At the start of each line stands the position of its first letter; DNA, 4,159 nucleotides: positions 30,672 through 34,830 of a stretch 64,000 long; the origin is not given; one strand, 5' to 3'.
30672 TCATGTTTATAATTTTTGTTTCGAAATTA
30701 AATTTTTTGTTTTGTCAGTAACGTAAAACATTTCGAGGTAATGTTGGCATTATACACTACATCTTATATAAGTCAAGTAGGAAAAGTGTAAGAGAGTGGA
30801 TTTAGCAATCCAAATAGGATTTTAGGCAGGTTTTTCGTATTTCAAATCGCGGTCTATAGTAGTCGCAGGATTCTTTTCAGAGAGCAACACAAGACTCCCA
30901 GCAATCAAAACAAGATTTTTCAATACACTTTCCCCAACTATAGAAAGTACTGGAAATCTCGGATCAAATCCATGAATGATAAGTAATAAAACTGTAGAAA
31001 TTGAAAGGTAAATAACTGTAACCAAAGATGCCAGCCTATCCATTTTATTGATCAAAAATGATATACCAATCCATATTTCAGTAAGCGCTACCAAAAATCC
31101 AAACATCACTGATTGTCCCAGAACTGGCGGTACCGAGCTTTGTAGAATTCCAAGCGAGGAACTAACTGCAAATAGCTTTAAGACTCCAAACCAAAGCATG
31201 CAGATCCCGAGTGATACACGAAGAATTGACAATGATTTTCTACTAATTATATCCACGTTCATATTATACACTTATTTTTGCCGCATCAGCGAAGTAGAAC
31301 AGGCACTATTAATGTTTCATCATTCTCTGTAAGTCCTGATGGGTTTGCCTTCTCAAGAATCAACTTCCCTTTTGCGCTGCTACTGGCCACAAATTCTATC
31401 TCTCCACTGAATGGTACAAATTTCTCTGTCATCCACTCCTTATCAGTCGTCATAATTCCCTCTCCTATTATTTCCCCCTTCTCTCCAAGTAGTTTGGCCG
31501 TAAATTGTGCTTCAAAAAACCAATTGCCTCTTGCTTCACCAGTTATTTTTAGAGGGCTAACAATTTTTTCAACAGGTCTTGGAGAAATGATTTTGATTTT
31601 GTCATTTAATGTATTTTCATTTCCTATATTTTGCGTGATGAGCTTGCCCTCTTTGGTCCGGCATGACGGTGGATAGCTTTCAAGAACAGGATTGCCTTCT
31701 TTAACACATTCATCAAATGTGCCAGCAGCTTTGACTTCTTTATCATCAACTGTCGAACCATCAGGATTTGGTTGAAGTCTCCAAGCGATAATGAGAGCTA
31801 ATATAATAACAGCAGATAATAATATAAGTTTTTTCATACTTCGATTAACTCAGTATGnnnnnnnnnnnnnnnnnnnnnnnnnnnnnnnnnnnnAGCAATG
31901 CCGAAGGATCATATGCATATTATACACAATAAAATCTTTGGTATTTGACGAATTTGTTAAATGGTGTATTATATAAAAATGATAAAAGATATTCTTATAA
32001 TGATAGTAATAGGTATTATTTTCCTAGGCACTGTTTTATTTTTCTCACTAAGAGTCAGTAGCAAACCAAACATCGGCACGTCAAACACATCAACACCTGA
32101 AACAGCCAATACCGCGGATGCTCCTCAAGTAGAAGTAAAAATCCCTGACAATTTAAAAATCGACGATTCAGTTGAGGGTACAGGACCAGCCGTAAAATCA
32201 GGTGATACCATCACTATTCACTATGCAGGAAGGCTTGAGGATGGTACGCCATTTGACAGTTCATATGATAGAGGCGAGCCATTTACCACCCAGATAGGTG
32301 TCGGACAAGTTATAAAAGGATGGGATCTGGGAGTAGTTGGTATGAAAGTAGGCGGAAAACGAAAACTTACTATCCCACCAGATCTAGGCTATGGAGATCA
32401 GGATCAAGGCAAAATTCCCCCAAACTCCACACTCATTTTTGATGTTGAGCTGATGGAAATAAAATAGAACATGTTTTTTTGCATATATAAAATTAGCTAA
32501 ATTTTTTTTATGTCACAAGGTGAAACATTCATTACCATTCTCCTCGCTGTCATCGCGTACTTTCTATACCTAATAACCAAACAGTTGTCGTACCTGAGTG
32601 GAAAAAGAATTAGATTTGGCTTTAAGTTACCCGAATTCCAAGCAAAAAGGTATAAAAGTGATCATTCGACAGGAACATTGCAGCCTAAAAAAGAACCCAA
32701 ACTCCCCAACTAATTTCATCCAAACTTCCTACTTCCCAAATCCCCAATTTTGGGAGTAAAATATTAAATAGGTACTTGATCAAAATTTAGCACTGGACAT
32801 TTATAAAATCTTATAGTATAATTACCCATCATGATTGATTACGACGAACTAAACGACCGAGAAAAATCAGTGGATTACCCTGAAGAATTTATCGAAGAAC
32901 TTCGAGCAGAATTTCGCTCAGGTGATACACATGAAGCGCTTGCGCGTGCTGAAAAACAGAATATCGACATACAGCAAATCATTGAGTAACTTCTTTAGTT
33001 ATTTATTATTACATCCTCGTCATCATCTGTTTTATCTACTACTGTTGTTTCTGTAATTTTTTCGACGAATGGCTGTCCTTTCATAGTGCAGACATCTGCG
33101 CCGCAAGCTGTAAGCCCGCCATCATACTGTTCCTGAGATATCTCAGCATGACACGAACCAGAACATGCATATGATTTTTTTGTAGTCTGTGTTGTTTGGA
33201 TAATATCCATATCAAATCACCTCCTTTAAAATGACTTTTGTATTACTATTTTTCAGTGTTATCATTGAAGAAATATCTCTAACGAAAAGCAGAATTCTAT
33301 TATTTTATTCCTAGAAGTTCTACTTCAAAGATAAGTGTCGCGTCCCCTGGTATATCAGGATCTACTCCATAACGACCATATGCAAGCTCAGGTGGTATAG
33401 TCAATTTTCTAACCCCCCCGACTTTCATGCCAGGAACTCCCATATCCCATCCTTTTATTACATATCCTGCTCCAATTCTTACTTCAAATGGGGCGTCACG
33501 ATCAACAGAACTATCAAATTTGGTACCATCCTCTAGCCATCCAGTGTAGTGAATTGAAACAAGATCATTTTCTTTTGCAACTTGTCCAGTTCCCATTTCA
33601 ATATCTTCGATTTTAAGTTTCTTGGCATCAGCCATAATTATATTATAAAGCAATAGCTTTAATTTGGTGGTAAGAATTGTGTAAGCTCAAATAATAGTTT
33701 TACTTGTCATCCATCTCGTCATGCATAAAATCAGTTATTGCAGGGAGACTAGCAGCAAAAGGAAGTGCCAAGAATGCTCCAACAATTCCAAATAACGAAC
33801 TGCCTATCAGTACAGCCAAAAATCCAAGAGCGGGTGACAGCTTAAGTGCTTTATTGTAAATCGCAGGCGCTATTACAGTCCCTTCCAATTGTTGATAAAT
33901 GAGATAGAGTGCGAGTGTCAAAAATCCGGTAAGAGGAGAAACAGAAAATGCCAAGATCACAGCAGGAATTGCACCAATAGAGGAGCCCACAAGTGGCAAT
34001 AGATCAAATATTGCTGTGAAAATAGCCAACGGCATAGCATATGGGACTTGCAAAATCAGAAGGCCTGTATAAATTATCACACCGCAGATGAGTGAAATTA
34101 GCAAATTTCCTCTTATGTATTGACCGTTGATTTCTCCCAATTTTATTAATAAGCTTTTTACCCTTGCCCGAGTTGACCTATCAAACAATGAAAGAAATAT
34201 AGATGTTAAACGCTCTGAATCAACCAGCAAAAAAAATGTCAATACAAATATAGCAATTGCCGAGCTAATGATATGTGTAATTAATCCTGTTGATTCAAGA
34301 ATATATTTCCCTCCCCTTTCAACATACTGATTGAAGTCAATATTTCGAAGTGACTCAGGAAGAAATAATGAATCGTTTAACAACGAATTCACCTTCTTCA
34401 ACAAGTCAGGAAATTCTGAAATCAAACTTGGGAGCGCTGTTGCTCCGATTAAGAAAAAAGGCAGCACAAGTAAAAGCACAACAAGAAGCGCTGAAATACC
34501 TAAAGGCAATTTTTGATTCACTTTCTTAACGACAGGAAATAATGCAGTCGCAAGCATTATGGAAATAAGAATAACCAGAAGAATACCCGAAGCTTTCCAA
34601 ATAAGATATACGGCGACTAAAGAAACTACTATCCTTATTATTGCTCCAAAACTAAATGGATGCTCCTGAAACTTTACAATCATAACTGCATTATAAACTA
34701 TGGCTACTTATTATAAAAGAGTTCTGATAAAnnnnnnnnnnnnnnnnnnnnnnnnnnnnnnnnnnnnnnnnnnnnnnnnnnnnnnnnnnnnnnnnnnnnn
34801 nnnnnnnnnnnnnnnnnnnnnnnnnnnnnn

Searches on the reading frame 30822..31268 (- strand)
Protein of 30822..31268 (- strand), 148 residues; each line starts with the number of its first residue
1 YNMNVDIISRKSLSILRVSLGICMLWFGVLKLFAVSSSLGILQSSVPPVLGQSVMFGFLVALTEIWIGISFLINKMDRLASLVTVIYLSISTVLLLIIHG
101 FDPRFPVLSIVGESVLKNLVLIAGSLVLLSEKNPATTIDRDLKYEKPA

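Call 24: search_protein_families(library=pfam, proteins=[window:30822-31268:-], max_evalue=0.00001)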
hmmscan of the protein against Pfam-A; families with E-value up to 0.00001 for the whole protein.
window:30822-31268:- (148 aa): 2 families
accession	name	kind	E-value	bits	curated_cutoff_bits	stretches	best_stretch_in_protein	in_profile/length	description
PF07681.17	DoxX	-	7.3e-07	30.2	23.6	1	13-94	2-82/85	DoxX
PF04224.18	DUF417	-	4.4e-06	26.8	27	0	59-132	89-170/175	Protein of unknown function, DUF417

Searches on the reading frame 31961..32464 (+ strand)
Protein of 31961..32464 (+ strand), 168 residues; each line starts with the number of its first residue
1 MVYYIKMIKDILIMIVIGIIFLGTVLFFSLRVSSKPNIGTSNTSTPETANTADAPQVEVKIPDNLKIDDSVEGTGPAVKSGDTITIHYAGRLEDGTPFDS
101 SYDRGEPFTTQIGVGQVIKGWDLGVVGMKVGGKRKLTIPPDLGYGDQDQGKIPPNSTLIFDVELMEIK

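Call 21: search_protein_families(library=ncbifam, proteins=[window:31961-32464:+], max_evalue=0.00001)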
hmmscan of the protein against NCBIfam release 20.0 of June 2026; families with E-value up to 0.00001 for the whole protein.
window:31961-32464:+ (168 aa): 5 families
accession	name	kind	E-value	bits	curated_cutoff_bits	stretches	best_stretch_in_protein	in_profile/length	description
NF008150.0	PRK10902.1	equivalog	6e-30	104.6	215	1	71-168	154-249/271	FKBP-type peptidyl-prolyl cis-trans isomerase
NF008602.0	PRK11570.1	subfamily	2.9e-22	79.6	198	1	72-167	111-205/206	FKBP-type peptidyl-prolyl cis-trans isomerase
NF053689.1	BamJ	equivalog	1.3e-21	77.7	100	1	52-164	67-184/184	BamJ family beta-barrel-assembly machinery protein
TIGR00115.1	tig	equivalog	8.1e-09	34.8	180.2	1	74-168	146-232/410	trigger factor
NF011676.0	PRK15095.1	equivalog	3.4e-07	29.9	125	1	77-149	4-76/156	FKBP-type peptidyl-prolyl cis-trans isomerase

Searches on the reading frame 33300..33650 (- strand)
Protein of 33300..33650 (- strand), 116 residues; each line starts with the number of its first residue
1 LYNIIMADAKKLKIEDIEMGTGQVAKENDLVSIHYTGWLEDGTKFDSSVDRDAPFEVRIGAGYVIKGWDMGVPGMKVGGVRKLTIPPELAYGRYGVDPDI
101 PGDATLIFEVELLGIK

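Call 21: search_protein_families(library=ncbifam, proteins=[window:33300-33650:-], max_evalue=0.00001)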
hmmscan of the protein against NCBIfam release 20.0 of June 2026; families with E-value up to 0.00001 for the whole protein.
window:33300-33650:- (116 aa): 5 families
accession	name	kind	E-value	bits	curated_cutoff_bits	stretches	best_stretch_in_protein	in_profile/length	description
NF008150.0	PRK10902.1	equivalog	6.5e-26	91.3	215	1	18-116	154-249/271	FKBP-type peptidyl-prolyl cis-trans isomerase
NF008602.0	PRK11570.1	subfamily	2e-22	80.1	198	1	11-115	103-205/206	FKBP-type peptidyl-prolyl cis-trans isomerase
NF053689.1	BamJ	equivalog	2.2e-16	60.7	100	1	14-112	82-184/184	BamJ family beta-barrel-assembly machinery protein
TIGR00115.1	tig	equivalog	1.3e-06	27.6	180.2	1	24-85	148-206/410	trigger factor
NF011676.0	PRK15095.1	equivalog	9.7e-06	25.1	125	0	25-94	5-74/156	FKBP-type peptidyl-prolyl cis-trans isomerase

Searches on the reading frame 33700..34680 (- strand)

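Call 21: search_protein_families(library=ncbifam, proteins=[window:33700-34680:-], max_evalue=0.00001)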
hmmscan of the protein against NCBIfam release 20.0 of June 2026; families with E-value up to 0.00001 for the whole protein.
window:33700-34680:- (326 aa): 3 families
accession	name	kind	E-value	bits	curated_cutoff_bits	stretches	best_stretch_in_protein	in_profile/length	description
TIGR02872.1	spore_ytvI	equivalog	4.7e-20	72.3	198.15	1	134-305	154-325/341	sporulation integral membrane protein YtvI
NF045801.1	efflux_ABUW_0982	equivalog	1.3e-16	60.6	675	1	138-313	159-337/392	chloramphenicol efflux transporter CxpE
NF008930.0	PRK12287.1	subfamily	1.3e-13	51.3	318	1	21-309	21-318/344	AI-2E family transporter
